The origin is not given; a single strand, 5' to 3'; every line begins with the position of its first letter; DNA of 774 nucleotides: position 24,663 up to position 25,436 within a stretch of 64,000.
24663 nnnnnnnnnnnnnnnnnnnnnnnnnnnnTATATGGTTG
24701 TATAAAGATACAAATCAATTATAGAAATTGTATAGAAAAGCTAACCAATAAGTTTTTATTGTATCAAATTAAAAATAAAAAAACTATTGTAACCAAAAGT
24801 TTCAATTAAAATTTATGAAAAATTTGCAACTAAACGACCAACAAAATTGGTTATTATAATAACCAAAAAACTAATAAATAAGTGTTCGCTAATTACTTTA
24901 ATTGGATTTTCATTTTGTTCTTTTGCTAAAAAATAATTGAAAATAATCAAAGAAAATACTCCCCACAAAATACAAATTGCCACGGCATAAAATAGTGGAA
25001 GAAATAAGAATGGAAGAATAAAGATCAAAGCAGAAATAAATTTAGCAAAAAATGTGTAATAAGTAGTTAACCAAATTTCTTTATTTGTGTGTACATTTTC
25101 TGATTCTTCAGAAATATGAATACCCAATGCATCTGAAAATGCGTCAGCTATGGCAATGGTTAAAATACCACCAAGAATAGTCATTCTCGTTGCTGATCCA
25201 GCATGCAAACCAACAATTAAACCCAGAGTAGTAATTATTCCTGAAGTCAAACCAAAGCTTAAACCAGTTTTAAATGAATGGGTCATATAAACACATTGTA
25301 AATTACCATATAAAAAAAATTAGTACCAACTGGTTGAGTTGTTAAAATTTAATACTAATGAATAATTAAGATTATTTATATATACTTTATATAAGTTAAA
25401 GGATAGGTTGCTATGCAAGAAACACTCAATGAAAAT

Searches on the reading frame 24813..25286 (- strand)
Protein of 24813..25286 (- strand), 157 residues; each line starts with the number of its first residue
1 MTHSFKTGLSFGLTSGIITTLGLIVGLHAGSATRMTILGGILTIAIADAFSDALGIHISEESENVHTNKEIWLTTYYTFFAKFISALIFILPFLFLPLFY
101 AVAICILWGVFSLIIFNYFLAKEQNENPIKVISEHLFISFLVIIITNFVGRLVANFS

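Call 70: search_protein_families(library=pfam, proteins=[window:24813-25286:-], max_evalue=0.001)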
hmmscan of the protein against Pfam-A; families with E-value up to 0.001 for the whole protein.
window:24813-25286:- (157 aa): 1 family
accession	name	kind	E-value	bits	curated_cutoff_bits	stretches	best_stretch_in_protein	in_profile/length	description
PF01988.24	VIT1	-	2.4e-10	41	28.1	1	11-71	6-67/214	VIT family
